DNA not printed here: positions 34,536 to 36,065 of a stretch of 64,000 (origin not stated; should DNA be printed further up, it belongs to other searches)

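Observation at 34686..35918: Phage-borne NOX/ferric-reductase-like transmembrane flavohaemoprotein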

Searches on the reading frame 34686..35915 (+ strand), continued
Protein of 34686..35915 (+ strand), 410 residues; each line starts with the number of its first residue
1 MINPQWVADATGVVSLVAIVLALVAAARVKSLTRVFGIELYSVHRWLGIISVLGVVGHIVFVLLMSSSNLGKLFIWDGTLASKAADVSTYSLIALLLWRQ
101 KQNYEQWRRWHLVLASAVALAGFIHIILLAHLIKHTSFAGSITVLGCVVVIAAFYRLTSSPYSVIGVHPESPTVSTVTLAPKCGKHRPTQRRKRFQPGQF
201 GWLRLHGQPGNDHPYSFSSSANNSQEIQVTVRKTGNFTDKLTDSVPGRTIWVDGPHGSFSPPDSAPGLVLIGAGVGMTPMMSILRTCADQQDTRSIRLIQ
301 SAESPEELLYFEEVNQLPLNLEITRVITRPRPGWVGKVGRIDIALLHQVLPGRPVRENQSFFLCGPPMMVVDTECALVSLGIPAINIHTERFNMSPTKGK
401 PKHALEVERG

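Call 21: find_encoding_contigs(protein=P0007, flank=10000, max_places=2)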
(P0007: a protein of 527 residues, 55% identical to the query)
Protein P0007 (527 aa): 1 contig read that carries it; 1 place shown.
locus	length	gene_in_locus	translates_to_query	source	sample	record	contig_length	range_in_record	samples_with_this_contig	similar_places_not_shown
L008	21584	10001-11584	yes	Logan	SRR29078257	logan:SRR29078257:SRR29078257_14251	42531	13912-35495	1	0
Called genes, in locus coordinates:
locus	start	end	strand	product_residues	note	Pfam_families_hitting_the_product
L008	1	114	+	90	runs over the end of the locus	-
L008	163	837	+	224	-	-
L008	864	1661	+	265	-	-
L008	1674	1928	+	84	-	-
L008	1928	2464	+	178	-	-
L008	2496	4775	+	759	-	-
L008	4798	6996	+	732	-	-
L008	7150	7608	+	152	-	-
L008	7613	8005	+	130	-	-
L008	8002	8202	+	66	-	-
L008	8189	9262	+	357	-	PF01183:Glyco_hydro_25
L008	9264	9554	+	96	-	-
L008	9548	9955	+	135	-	-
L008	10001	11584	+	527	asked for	PF01794:Ferric_reduct, PF00175:NAD_binding_1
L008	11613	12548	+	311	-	-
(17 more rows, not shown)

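Call 22: find_encoding_contigs(protein=P0009, flank=10000, max_places=2)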
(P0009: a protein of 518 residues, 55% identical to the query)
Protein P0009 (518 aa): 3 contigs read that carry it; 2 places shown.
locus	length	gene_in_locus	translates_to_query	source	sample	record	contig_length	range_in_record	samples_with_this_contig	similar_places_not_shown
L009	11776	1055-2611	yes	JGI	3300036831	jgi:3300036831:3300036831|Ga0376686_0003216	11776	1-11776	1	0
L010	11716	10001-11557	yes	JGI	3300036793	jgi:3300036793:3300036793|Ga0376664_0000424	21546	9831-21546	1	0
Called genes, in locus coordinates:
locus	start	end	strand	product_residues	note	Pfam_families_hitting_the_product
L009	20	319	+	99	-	-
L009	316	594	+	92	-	-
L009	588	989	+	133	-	-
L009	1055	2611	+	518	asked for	PF01794:Ferric_reduct, PF00175:NAD_binding_1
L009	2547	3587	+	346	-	-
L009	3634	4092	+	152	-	PF01476:LysM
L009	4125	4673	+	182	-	-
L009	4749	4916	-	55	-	-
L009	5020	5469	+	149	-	PF04203:Sortase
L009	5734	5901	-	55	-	-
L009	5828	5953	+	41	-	-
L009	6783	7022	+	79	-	-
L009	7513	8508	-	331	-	-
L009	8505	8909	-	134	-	-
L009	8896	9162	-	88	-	-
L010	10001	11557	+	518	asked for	PF01794:Ferric_reduct, PF00175:NAD_binding_1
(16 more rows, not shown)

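Call 23: find_encoding_contigs(protein=P0018, flank=8000, max_places=2)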
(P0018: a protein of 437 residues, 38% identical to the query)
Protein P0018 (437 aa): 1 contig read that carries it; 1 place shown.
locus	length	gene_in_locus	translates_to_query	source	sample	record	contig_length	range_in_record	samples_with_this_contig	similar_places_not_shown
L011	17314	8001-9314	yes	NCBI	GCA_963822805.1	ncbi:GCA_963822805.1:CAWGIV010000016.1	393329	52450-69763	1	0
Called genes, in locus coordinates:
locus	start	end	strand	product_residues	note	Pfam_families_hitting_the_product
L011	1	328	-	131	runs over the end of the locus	PF00196:GerE, PF08281:Sigma70_r4_2 (weak)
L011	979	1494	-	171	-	PF11452:DUF3000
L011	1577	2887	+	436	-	PF01208:URO-D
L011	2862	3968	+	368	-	-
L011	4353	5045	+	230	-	PF06778:Chlor_dismutase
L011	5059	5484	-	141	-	PF01641:SelR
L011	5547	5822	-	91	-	-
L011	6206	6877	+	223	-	PF21686:LigD_Prim-Pol, PF01896:DNA_primase_S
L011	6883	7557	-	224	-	PF03640:Lipoprotein_15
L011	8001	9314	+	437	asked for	PF01794:Ferric_reduct, PF08022:FAD_binding_8 (weak), PF00175:NAD_binding_1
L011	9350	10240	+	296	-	PF13628:DUF4142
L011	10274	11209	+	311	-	-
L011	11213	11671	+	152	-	PF13384:HTH_23 (faint), PF00196:GerE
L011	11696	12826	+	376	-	PF01494:FAD_binding_3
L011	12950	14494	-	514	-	PF00561:Abhydrolase_1, PF08386:Abhydrolase_4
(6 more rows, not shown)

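Call 24: find_encoding_contigs(protein=P0013, flank=8000, max_places=2)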
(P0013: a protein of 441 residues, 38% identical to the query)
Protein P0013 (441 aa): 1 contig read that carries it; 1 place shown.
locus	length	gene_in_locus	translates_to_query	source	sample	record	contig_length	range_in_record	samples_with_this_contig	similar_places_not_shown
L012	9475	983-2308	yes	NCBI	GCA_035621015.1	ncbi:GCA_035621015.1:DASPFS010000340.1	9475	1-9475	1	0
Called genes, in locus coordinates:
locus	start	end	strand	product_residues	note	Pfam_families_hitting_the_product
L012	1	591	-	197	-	PF00588:SpoU_methylase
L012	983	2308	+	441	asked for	PF01794:Ferric_reduct, PF08022:FAD_binding_8, PF00175:NAD_binding_1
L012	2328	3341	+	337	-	PF13628:DUF4142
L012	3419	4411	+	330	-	-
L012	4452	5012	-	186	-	PF00156:Pribosyltran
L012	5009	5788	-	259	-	PF00106:adh_short, PF01370:Epimerase (faint), PF08659:KR, PF13561:adh_short_C2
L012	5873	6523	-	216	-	PF28092:Treh_trans_TtfA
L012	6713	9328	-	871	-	PF02861:Clp_N, PF23569:NBD_SMAX1, PF00004:AAA, PF17871:AAA_lid_9, PF07724:AAA_2, PF00004:AAA, PF07728:AAA_5, PF10431:ClpB_D2-small, +10 more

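Call 27: search_protein_families(library=pfam, proteins=[L004:11478-12467:+, L004:9287-9589:+, L004:9589-9969:+, L004:13005-13538:+, L006:11385-12488:+], max_evalue=0.1)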
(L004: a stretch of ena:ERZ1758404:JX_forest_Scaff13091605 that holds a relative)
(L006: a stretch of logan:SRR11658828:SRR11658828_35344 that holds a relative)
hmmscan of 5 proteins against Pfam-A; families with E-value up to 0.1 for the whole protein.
L004:11478-12467:+ (330 aa): 0 families

L004:9287-9589:+ (101 aa): 0 families

L004:9589-9969:+ (127 aa): 0 families

L004:13005-13538:+ (178 aa): 2 families
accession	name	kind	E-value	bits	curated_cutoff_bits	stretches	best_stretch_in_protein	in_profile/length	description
PF02801.28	Ketoacyl-synt_C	-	0.032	14.7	20.8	1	36-104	7-74/119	Beta-ketoacyl synthase, C-terminal domain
PF16723.11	DUF5065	-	0.034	14.7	26.8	1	9-62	3-56/156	Domain of unknown function (DUF5065)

L006:11385-12488:+ (368 aa): 0 families

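Call 37: predict_structure(alignment_id=A2)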
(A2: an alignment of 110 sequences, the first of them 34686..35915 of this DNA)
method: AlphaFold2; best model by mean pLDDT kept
length: 410 residues; sequences in the alignment: 110
mean_pLDDT: 91.8   pTM: 0.88
mean pLDDT of the five models: 91.8, 91.4, 90.6, 90.6, 90.3
residues with pLDDT >= 90: 334; 70-90: 51; 50-70: 12; < 50: 13
segments of 3 or more residues with pLDDT < 50: 398-410
pLDDT, mean of each block of 10 residues (from residue 1): 93 97 91 82 93 98 96 92 97 91 84 96 96 91 96 90 97 97 76 89 89 94 95 93 97 93 97 97 98 98 97 98 98 97 98 96 95 97 96 58 39
secondary structure, 60 per line:
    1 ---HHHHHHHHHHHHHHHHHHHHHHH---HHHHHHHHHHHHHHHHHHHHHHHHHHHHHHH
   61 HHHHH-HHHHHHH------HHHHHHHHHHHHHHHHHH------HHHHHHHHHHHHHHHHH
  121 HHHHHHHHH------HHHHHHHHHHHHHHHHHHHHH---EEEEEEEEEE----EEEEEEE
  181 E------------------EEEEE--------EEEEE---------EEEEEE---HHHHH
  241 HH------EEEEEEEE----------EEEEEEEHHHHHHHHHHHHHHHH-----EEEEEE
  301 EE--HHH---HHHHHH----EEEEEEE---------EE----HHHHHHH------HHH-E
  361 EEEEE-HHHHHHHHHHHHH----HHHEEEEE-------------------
elements in order: H4-26 H30-65 H67-73 H80-97 H104-129 H136-156 E160-169 E174-181 E200-204 E213-217 E227-232 H236-242 E249-256 E267-273 H274-289 E295-302 H311-316 E321-327 H343-349 E360-365 H367-379 E387-391
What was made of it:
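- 34686..35918 (+): Gene for the 410-aa NOX-like (FRD + FNR) flavocytochrome. Model pLDDT 91.8 (call 37).
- On Eukaryotic-type NOX O2-reducing centre: The outer loops are only 3, 14 and 6 residues long (call 37).
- The AlphaFold model is as confident as expected for a native protein (call 37).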

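Call 42: fold_search(model_id=the predicted structure, library=pdb)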
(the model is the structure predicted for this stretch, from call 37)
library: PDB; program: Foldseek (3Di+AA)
matches with E <= 10: 947; with E <= 0.001: 265
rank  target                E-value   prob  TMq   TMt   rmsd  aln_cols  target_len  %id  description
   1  1gvh                  1.6e-19  1.00  0.52  0.54   9.5       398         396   19  The X-ray structure of ferric Escherichia coli flavohemoglobin reveals an unespected geometry of the distal heme pocket (released 2002-08-06)
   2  8qta                  6.2e-19  1.00  0.71  0.73   3.8       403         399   17  Cryo-EM structure of Streptococcus pneumoniae NADPH oxidase F397A mutant in complex with NADPH (released 2024-07-24)
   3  8qt6                  1.1e-18  1.00  0.71  0.73   3.7       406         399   19  Cryo-EM structure of Streptococcus pneumoniae NADPH oxidase (released 2024-07-24)
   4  7qty                  6.3e-17  1.00  0.48  0.69   6.4       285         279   23  X-ray structure of FAD domain of NqrF of Klebsiella pneumoniae (released 2022-02-09)
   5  8qq7                  6.6e-17  1.00  0.71  0.73   3.9       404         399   17  Structure of SpNOX: a Bacterial NADPH oxidase (released 2024-05-08)
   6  9nf0_C                7.0e-17  1.00  0.50  0.68   2.9       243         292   26  Structure of the NADPH-bound Pyrococcus furiosus SHI complex (released 2025-07-09)
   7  6o0a                  8.3e-17  1.00  0.51  0.54  12.8       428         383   19  Crystal structure of flavohemoglobin from Malassezia yamatoensis with bound FAD and heme determined by iron SAD phasing (released 2019-03-06)
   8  2r6h_B                1.7e-16  1.00  0.50  0.70   3.6       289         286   19  Crystal structure of the domain comprising the NAD binding and the FAD binding regions of the NADH:ubiquinone oxidored (released 2007-09-11)
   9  4g1v                  1.7e-16  1.00  0.49  0.50  11.8       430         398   16  X-ray structure of yeast flavohemoglobin (released 2012-11-14)
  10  7qu3                  2.1e-16  1.00  0.49  0.71   5.1       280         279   23  X-ray structure of FAD domain of NqrF of Pseudomonas aeruginosa (released 2022-02-09)
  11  7qu5                  2.8e-16  1.00  0.50  0.72   5.0       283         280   23  X-ray structure of FAD domain of NqrF of Pseudomonas aeruginosa (released 2022-02-09)
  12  1cqx_A                3.5e-16  1.00  0.44  0.44  13.6       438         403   17  Crystal structure of the flavohemoglobin from Alcaligenes eutrophus at 1.75 A resolution (released 1999-08-31)
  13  9nez_C                4.1e-16  1.00  0.49  0.70   3.0       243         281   26  Structure of the Pyrococcus furiosus SHI complex (released 2025-07-09)
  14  8ad3_B                4.3e-16  1.00  0.48  0.69   5.4       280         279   20  X-ray structure of NqrF(129-408)of Vibrio cholerae variant F406A (released 2023-07-12)
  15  4u9u_A                4.8e-16  1.00  0.49  0.71   5.0       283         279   21  Crystal structure of NqrF FAD-binding domain from Vibrio cholerae (released 2014-12-03)
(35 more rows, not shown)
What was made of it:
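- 34686..35918 (+): SpNOX is the best full-length fold match, TM 0.71-0.73 (call 42).
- Closest known: Streptococcus pneumoniae NADPH oxidase SpNOX. Same: Best full-length structural match: TM 0.71-0.73, rmsd about 3.8 A (call 42).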

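Call 43: fold_search(model_id=the predicted structure, library=viral)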
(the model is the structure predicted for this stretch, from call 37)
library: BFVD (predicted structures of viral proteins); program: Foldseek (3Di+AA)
matches with E <= 10: 424; with E <= 0.001: 0
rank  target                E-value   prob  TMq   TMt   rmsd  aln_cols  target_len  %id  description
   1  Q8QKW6                7.5e-03  0.16  0.13  0.10  25.2       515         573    9  histidine kinase [Ectocarpus siliculosus virus 1 (isolate New Zealand/Kaikoura/1988)]
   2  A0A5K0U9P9            8.0e-03  0.28  0.15  0.12  17.8       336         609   11  PHD finger-like domain-containing protein 5A [Yasminevirus sp. GU-2018]
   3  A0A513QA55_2          1.7e-02  0.23  0.14  0.07  16.9       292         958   10  Replicase polyprotein 1ab (Fragment) [Porcine torovirus]
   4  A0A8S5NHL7            3.7e-02  0.77  0.14  0.09   7.0       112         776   11  Uncharacterized protein [Siphoviridae sp. cttFh17]
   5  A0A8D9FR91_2          4.6e-02  0.63  0.16  0.06  13.7       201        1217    8  Uncharacterized protein [uncultured marine phage]
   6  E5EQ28                5.8e-02  0.51  0.14  0.07   7.2       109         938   13  Gp37 large distal tail fiber subunit [Acinetobacter phage Acj9]
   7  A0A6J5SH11            7.6e-02  0.85  0.14  0.19   5.2        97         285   14  Gp6 domain containing protein [uncultured Caudovirales phage]
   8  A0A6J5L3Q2            1.1e-01  0.12  0.15  0.16  18.3       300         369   12  AAA domain containing protein [uncultured Caudovirales phage]
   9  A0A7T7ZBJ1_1          1.4e-01  0.13  0.16  0.09  64.0       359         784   11  (no name in the UniProt tables at hand)
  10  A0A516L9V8            1.5e-01  0.11  0.09  0.21  13.2       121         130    9  (no name in the UniProt tables at hand)
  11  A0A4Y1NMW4            1.6e-01  0.51  0.14  0.06   7.3       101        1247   12  Long tail fiber protein [Acinetobacter phage AM101]
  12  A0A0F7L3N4            1.6e-01  0.41  0.13  0.19   9.1       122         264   11  Uncharacterized protein [uncultured marine virus]
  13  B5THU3                1.8e-01  0.06  0.12  0.07  15.7       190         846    9  Helicase (Fragment) [Yellow head virus]
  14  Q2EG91                2.1e-01  0.25  0.13  0.09  10.0       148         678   11  Polyprotein (Fragment) [Porcine enteric sapovirus]
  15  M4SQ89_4              2.2e-01  0.11  0.12  0.05  18.8       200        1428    9  (no name in the UniProt tables at hand)
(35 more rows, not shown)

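Call 45: find_related_loci(query=A3, collection=viral_contigs, flank=10000)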
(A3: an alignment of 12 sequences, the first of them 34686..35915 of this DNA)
Query A3 (410 aa) in viral_contigs; peptide patterns used: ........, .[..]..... (x = any residue, [..] = any of these).
20 stretches matched a pattern; 2 encode a relative of the query (tblastn E <= 1e-3); 2 distinct loci.
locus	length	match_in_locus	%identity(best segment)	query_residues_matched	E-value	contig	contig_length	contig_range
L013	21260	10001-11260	52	2-404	2e-127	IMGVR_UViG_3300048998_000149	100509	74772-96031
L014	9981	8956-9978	33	5-299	2e-46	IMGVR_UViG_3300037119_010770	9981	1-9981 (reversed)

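Call 46: find_related_loci(query=A3, collection=genome_contigs, flank=10000)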
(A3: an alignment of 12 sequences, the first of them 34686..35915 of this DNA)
Query A3 (410 aa) in genome_contigs; peptide patterns used: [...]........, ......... (x = any residue, [..] = any of these).
314 stretches matched a pattern; 272 encode a relative of the query (tblastn E <= 1e-3); the best 80 are kept; 80 distinct loci.
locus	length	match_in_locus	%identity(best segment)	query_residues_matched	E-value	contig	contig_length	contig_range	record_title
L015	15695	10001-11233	54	2-400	3e-130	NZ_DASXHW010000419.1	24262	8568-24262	MAG: Mycobacterium sp. isolate SMAG_U5205 k141_1314681, whole genome shotgun sequence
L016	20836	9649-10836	33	10-395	2e-59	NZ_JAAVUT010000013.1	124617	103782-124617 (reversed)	Sodalis sp. dw_96 13, whole genome shotgun sequence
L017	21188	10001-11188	33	10-395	5e-59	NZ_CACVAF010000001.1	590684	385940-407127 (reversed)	Yersinia vastinensis strain IP38594, whole genome shotgun sequence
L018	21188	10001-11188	33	10-395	4e-59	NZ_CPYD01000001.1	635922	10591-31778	Yersinia nurmii strain CIP110231T, whole genome shotgun sequence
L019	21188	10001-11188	33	10-395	2e-58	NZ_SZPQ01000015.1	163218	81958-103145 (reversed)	Martelella alba strain BGMRC 2031 Scaffold10_1, whole genome shotgun sequence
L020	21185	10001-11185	34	10-394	4e-58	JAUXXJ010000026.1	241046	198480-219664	MAG: Rhodocyclaceae bacterium isolate C17_concoct.bin.29 C17_k141_11961, whole genome shotgun sequence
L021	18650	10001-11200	33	10-401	3e-58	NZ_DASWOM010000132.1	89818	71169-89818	MAG: Acerihabitans sp. isolate SMAG_U3441 k141_1849658, whole genome shotgun sequence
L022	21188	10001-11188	34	10-394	7e-58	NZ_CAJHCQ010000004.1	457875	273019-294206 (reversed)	Paraburkholderia hiiakae strain LMG 27952 isolate LMG 27952, whole genome shotgun sequence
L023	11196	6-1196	34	8-394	4e-58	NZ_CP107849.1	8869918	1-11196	Nocardia sp. NBC_00511 chromosome, complete genome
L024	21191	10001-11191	33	12-395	1e-57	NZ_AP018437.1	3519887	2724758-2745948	Pelolinea submarina strain MO-CFX1 chromosome, complete genome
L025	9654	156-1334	32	10-392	3e-57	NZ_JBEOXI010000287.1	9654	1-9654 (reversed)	Streptomyces sp. NPDC002130 NPDC002130_155_D8.ctg-0287, whole genome shotgun sequence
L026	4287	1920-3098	32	10-392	3e-57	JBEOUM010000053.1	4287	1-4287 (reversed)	Nocardioides sp. NPDC126508 NPDC126508_218_D12.ctg-0081, whole genome shotgun sequence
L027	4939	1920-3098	32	10-392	3e-57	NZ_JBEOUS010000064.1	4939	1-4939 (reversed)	Streptomyces sp. NPDC097941 NPDC097941_226_B10.ctg-0064, whole genome shotgun sequence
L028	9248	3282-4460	32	10-392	3e-57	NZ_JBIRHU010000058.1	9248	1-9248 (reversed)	Streptomyces sp. NPDC017890 NPDC017890_265_D5.ctg-0058, whole genome shotgun sequence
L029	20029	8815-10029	33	10-403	1e-56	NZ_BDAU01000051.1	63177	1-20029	Nocardia amikacinitolerans NBRC 108937, whole genome shotgun sequence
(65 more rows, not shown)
